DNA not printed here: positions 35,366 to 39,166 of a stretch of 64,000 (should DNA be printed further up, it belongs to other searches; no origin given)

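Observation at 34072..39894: Two arrays with related but distinct repeats and different spacer-length regimes flank a single cas13a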

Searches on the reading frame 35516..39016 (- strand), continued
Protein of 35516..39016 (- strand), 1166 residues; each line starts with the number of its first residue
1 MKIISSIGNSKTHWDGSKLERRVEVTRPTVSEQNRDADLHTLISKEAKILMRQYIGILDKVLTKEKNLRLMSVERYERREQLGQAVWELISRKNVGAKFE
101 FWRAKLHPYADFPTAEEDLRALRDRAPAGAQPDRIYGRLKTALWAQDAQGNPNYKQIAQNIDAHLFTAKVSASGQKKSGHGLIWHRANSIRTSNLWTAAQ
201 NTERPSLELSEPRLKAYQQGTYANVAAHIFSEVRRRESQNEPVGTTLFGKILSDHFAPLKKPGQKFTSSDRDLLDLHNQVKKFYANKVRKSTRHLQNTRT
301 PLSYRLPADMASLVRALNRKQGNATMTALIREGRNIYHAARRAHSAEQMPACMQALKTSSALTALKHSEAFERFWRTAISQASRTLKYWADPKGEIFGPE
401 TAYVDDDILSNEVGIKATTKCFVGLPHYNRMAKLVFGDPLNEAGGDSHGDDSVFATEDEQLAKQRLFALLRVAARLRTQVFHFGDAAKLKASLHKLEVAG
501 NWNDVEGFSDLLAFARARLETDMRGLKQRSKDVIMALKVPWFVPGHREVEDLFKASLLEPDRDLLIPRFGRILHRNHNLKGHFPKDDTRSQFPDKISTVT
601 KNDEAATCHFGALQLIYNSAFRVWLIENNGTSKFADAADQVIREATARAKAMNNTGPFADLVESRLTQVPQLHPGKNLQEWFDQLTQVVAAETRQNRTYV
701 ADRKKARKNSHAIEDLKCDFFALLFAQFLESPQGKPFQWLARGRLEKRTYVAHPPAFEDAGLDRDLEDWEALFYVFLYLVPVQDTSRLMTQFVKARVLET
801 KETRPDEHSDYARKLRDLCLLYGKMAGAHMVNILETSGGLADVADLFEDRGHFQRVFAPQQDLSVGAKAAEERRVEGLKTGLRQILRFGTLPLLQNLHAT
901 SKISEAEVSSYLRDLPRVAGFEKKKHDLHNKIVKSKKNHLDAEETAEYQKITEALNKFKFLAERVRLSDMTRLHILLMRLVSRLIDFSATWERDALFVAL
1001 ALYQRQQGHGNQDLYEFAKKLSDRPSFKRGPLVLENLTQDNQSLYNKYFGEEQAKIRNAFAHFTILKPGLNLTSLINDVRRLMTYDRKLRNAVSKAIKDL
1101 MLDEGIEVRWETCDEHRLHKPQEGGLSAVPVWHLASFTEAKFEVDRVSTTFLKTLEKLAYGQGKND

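Call 30: search_protein_representatives(protein=window:35516-39016:-)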
Query: 1166 residues. Proteins with E-value up to 0.001 (for the whole library): 499; up to 1e-10: 354; up to 1e-30: 243. The best 150 are listed.
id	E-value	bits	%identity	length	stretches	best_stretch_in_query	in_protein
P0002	3.7e-242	822.9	41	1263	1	1-1163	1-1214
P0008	1.2e-135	470.2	39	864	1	353-1134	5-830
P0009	3.3e-129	448.8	34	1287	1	1-1152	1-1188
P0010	9.2e-124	430.8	35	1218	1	1-1135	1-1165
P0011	3.6e-108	379.2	33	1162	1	45-1135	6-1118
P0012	5.6e-107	375.2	31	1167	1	1-1119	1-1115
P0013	2.3e-105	369.9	33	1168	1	25-1135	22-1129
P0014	1.2e-103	364.3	43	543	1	688-1163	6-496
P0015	7.4e-99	348.3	30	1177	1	36-1122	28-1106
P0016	8.7e-91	321.6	31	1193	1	1-1119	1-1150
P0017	1.4e-89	317.6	32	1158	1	36-1135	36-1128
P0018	3.2e-89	316.5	31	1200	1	1-1120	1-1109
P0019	4.1e-88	312.8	32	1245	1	1-1135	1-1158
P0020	9.5e-88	311.6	31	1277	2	124-1120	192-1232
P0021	6.4e-87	308.8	31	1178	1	42-1155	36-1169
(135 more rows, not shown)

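Call 32: find_related_loci(query=A2, collection=genome_contigs, flank=10000)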
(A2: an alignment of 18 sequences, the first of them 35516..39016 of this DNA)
Query A2 (1166 aa) in genome_contigs; peptide patterns used: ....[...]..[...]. (x = any residue, [..] = any of these).
110 stretches matched a pattern; 89 encode a relative of the query (tblastn E <= 1e-3); the best 80 are kept; 80 distinct loci.
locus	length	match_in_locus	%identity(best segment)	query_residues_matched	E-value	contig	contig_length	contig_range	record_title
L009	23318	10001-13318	29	1-1118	7e-92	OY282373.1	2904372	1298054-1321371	MAG: uncultured Nitrospirales bacterium genome assembly, chromosome: 1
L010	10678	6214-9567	29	1-1118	2e-91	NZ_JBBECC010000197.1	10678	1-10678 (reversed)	MAG: Parvibaculum sp. isolate LejiaF_63_19 Lejia_F_8589_length_10678_cov_9, whole genome shotgun sequence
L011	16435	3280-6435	29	1-1121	8e-91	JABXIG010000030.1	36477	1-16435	MAG: Methylocystaceae bacterium isolate HF-Din02 c_000000020821, whole genome shotgun sequence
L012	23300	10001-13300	28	42-1111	1e-90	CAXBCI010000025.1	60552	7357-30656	MAG TPA_asm: uncultured Hyphomicrobiales bacterium isolate ERR2762135_binner23_Refined_110 genome assembly, contig: ERZ3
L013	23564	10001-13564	27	1-1129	2e-89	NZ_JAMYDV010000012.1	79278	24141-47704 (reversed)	Rhodovulum tesquicola strain A-36s sequence12, whole genome shotgun sequence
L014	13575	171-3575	26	38-1135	2e-88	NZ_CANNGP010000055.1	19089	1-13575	Uncultured Tateyamaria sp. isolate 4-94.fasta NODE_55, whole genome shotgun sequence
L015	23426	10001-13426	28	1-1162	6e-87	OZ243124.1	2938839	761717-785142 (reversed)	MAG: Nitrospirales bacterium isolate 0e0ef677-6dc8-49ba-883f-7fd47c8f42f7 genome assembly, chromosome: 1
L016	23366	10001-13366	27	1-1110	3e-86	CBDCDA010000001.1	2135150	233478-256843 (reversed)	MAG: uncultured Candidatus Entotheonella sp. isolate cfaa4de9-a9c6-4b59-82e3-79f4103bd15e genome assembly, contig: conti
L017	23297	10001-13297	29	1-1118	2e-85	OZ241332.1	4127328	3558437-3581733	MAG: uncultured Candidatus Binatia bacterium isolate ce7e85d1-9959-44a0-99a7-1c122dec4f51 genome assembly, chromosome: 1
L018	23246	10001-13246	27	1-1118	1e-83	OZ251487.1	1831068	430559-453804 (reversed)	MAG: Gammaproteobacteria bacterium isolate 228f2a21-a95a-458e-8103-944e5a4c5d0e genome assembly, chromosome: 1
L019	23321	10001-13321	27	1-1120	9e-84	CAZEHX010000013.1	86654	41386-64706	MAG TPA_asm: uncultured Parvibaculaceae bacterium isolate binchicken_co47_155 genome assembly, contig: NODE_146_length_8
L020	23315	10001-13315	26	1-1111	7e-83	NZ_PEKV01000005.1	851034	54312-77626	MAG: Ferrovibrio sp. isolate EaCA-1 62, whole genome shotgun sequence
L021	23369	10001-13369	27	1-1118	1e-82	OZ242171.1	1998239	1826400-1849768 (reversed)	MAG: Gammaproteobacteria bacterium isolate 00cd0c7f-e825-4781-ad78-30b0695bc427 genome assembly, chromosome: 1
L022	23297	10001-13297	28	1-1118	2e-80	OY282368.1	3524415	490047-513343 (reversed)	MAG: uncultured Alphaproteobacteria bacterium isolate 22a88078-2868-43f5-a089-7a94dbfbad86 genome assembly, chromosome:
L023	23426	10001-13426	26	1-1118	3e-79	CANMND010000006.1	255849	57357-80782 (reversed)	uncultured Sphingomonadales bacterium isolate N2E045-3Z.fasta genome assembly, contig: NODE_6, whole genome shotgun sequ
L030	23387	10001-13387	27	1-1129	2e-74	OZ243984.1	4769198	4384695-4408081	MAG: uncultured Candidatus Binatia bacterium isolate 31174faa-af5d-46df-8d7f-4a8f69c76524 genome assembly, chromosome: 1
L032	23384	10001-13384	26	1-1118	1e-71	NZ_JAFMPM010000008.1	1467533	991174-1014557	Thiothrix fructosivorans strain ATCC 49748 Tfr_ch_unt2_linear_1_5Mb_v8, whole genome shotgun sequence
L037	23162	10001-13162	27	101-1134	2e-69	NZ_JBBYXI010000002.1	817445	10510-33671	Hohaiivirga grylli strain WL0021 NODE_2_length_817445_cov_59.874954, whole genome shotgun sequence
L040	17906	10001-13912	26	31-1150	2e-66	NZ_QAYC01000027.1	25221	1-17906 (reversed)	Rhodovulum kholense strain DSM 19783 Ga0183464_127, whole genome shotgun sequence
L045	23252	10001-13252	27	38-1118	2e-73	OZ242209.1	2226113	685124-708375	MAG: Dehalococcoidia bacterium isolate eb4fe781-1ab0-44ac-a056-53c44a0a8a70 genome assembly, chromosome: 1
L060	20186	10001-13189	27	36-1114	2e-85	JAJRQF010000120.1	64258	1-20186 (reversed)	MAG: Alphaproteobacteria bacterium isolate Dive100_bin10.37 k141_1074819, whole genome shotgun sequence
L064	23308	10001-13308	25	44-1164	3e-77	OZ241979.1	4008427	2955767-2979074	MAG: uncultured Candidatus Binatia bacterium isolate 9577865d-1fdf-407d-8016-5da360aaf3ec genome assembly, chromosome: 1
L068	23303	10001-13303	27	1-1114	2e-74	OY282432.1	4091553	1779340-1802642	MAG: uncultured Candidatus Binatia bacterium isolate 81991fb1-66cf-4eb3-b653-309a223604dd genome assembly, chromosome: 1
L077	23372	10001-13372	27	42-1134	3e-85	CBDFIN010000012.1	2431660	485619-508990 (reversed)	MAG: Rhizobiaceae bacterium isolate 5e49fc70-f0cd-43b9-b3fc-8775b83d2aff genome assembly, contig: contig_12, whole genom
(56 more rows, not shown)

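Call 35: search_protein_families(library=pfam, proteins=[L068:5234-6046:-, L064:17772-20234:-, L045:16207-17481:+, L009:17383-18840:-, L045:868-1830:+, L037:8360-9148:+, L030:8905-9741:+], max_evalue=0.001)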
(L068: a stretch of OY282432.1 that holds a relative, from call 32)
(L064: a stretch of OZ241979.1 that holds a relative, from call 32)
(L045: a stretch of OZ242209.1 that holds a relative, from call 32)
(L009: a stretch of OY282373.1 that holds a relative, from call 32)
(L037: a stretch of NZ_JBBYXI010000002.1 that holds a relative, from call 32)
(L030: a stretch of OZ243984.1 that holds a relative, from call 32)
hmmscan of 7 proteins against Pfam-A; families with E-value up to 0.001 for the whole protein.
L068:5234-6046:- (270 aa): 4 families
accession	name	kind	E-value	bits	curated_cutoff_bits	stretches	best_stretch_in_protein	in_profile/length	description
PF13561.12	adh_short_C2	-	8.5e-46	156.9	27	1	17-257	6-234/236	Enoyl-(Acyl carrier protein) reductase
PF00106.31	adh_short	-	2.2e-45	155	26.6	1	8-198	1-190/195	short chain dehydrogenase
PF08659.16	KR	-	5.3e-11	43.2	22.6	1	9-121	2-117/180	KR domain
PF01370.27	Epimerase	-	0.00072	19.5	20.9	0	11-80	2-65/240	NAD dependent epimerase/dehydratase family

L064:17772-20234:- (820 aa): 8 families
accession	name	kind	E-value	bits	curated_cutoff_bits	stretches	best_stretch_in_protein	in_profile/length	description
PF04851.21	ResIII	-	6.6e-43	146.9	22.5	1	167-346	3-163/164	Type III restriction enzyme, res subunit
PF08463.15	EcoEI_R_C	-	1.5e-33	116.6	24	1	662-816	1-163/163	EcoEI R protein C-terminal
PF18766.7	SWI2_SNF2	-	2.4e-16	60.5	26.7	1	171-390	1-200/221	SWI2/SNF2 ATPase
PF00270.35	DEAD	-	1.2e-10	41.8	26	1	178-347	6-162/167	DEAD/DEAH box helicase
PF04313.20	HSDR_N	-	3.6e-10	40.5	25.1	1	8-117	2-194/198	Type I restriction enzyme R protein N terminus (HSDR_N)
PF13588.12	HSDR_N_2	-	6.9e-07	29.8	25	1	34-112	14-93/110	Type I restriction enzyme R protein N terminus (HSDR_N)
PF00271.37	Helicase_C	-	9.7e-07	29.5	23.5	1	435-547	8-109/110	Helicase conserved C-terminal domain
PF13086.12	AAA_11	-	0.00084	19.6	27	0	176-268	10-103/257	AAA domain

L045:16207-17481:+ (424 aa): 1 family
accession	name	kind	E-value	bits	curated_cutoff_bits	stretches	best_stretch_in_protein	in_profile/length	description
PF01420.25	Methylase_S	-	2e-39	135.9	22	2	6-182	1-163/168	Type I restriction modification DNA specificity domain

L009:17383-18840:- (485 aa): 5 families
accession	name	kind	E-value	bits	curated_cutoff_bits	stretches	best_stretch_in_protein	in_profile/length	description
PF02384.22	N6_Mtase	-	3.9e-72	243.6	20.4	1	140-448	2-306/311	N-6 DNA Methylase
PF12161.14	HsdM_N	-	5.3e-11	43.7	24.5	1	6-130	4-135/135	HsdM N-terminal domain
PF07669.17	Eco57I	-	3.3e-07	31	25.3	1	253-356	56-171/171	Eco57I restriction-modification methylase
PF01170.24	UPF0020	-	6.9e-06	26.3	22.3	1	174-281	20-134/197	RMKL-like, methyltransferase domain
PF20473.4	MmeI_Mtase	-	0.00037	20.2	27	0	185-207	22-44/259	MmeI, DNA-methyltransferase domain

L045:868-1830:+ (320 aa): 2 families
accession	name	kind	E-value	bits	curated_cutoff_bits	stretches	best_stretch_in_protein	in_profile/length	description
PF01555.25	N6_N4_Mtase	-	1.3e-55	189.1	26.7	1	38-273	2-221/221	DNA methylase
PF03602.21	Cons_hypoth95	-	5.5e-05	23.3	24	0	231-282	39-91/182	Conserved hypothetical protein 95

L037:8360-9148:+ (262 aa): 3 families
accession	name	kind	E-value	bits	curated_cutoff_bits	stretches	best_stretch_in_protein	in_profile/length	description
PF13561.12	adh_short_C2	-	6.3e-87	291.5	27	1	21-259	1-236/236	Enoyl-(Acyl carrier protein) reductase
PF00106.31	adh_short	-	4e-21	75.8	26.6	1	25-206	9-189/195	short chain dehydrogenase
PF23441.1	SDR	-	9.9e-06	25.6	27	1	126-258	121-255/258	SDR-like rossmann domain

L030:8905-9741:+ (278 aa): 4 families
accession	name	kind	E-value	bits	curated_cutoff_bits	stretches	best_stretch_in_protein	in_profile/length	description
PF13561.12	adh_short_C2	-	9.3e-61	205.8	27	1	40-274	3-234/236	Enoyl-(Acyl carrier protein) reductase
PF00106.31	adh_short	-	2.7e-56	190.6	26.6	1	32-218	1-186/195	short chain dehydrogenase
PF08659.16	KR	-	5.8e-14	52.8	22.6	1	34-206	3-173/180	KR domain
PF01370.27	Epimerase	-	7.9e-05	22.6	20.9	1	34-122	1-79/240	NAD dependent epimerase/dehydratase family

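Call 50: search_protein_families(library=pfam, proteins=[L032:14835-17639:+, L032:17927-18331:+, L032:8749-9849:+, L077:17579-18802:+, L077:18799-21444:+, L077:16237-17226:-, L040:7130-9100:-, L040:14590-16698:+, L060:13825-15837:+, L060:15838-16128:+], max_evalue=0.001)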
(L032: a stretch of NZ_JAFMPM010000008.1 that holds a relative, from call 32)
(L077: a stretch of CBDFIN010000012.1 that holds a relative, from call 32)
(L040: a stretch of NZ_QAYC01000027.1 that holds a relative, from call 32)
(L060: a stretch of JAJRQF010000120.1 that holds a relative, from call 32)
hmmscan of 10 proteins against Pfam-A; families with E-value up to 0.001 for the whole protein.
L032:14835-17639:+ (934 aa): 14 families
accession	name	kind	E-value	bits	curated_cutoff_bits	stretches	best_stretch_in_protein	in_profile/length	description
PF17760.6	UvrA_inter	-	1.5e-38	131.4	23.3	1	131-237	1-107/109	UvrA interaction domain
PF17755.6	UvrA_DNA-bind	-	4.9e-38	130.3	23.2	1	290-399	1-110/110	UvrA DNA-binding domain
PF00005.33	ABC_tran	-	2.9e-21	76.9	25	1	805-860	85-137/137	ABC transporter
PF02463.25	SMC_N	-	2.7e-09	37.2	40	0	763-901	135-209/220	RecF/RecN/SMC N terminal domain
PF13555.12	AAA_29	-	5.4e-08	32.9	27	0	627-650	16-39/61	P-loop containing region of AAA domain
PF13476.12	AAA_23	-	6.3e-07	30.7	27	0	5-41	2-35/201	AAA domain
PF13191.12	AAA_16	-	8.1e-07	30.1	32.6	0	26-65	25-63/167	AAA ATPase domain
PF20703.3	nSTAND1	-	8.2e-06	26.1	27.1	0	12-51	20-59/379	Novel STAND NTPase 1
PF13304.12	AAA_21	-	1.2e-05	26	27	0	838-886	247-295/304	AAA domain, putative AbiEii toxin, Type IV TA system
PF13401.12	AAA_22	-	2.4e-05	25.1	27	0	635-660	7-32/130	AAA domain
PF03193.22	RsgA_GTPase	-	3.7e-05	24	30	0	634-653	107-126/174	RsgA GTPase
PF20720.3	nSTAND3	-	0.00014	22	27.2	0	22-44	14-36/155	Novel STAND NTPase 3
PF13238.12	AAA_18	-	0.00017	22.5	29.4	0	637-676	2-38/128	AAA domain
PF13671.12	AAA_33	-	0.0005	20.8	27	0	636-654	2-20/143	AAA domain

L032:17927-18331:+ (134 aa): 1 family
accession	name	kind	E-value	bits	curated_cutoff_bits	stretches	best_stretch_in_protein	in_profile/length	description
PF01850.27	PIN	-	2.7e-15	57.5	23.6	1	10-119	2-113/120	PIN domain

L032:8749-9849:+ (366 aa): 2 families
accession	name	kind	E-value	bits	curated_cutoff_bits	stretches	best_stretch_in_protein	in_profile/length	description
PF07282.18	Cas12f1-like_TNB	-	7.2e-20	71.3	26.3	1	280-351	1-60/60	Cas12f1-like, TNB domain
PF01385.25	OrfB_IS605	-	2.6e-11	44.2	30.5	1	169-266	4-116/120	Probable transposase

L077:17579-18802:+ (407 aa): 1 family
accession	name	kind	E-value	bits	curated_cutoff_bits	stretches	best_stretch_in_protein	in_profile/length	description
PF00149.33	Metallophos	-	9.1e-12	46.2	21.5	1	42-233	3-190/191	Calcineurin-like phosphoesterase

L077:18799-21444:+ (881 aa): 2 families
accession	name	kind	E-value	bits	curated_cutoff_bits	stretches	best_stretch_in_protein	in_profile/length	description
PF13476.12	AAA_23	-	6.7e-05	24.1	27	0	6-314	2-196/201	AAA domain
PF02463.25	SMC_N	-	0.00022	21.2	40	0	466-865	135-204/220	RecF/RecN/SMC N terminal domain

L077:16237-17226:- (329 aa): 2 families
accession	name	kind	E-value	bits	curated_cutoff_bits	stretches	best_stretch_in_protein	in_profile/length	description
PF01548.23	DEDD_Tnp_IS110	-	2.1e-23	83.3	29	1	23-164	1-148/155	Transposase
PF02371.22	Transposase_20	-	2.3e-18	66.8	21.3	1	207-290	2-87/87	Transposase IS116/IS110/IS902 family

L040:7130-9100:- (656 aa): 2 families
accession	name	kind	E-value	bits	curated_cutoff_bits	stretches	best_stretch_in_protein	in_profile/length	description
PF01867.21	Cas_Cas1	-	1.9e-54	185.2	22.3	1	327-608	1-282/283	CRISPR associated protein Cas1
PF00078.32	RVT_1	-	7.1e-31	108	29.6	1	72-278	1-203/205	Reverse transcriptase (RNA-dependent DNA polymerase)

L040:14590-16698:+ (702 aa): 0 families

L060:13825-15837:+ (670 aa): 2 families
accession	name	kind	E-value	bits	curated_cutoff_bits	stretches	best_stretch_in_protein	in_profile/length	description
PF01867.21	Cas_Cas1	-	3.4e-58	197.5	22.3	1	340-622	1-282/283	CRISPR associated protein Cas1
PF00078.32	RVT_1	-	5.1e-32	111.7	29.6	1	69-275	1-203/205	Reverse transcriptase (RNA-dependent DNA polymerase)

L060:15838-16128:+ (96 aa): 1 family
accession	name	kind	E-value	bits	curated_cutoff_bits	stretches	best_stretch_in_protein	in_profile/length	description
PF09827.14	CRISPR_Cas2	-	5.8e-15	55.7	23.8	1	6-76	1-72/74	CRISPR associated protein Cas2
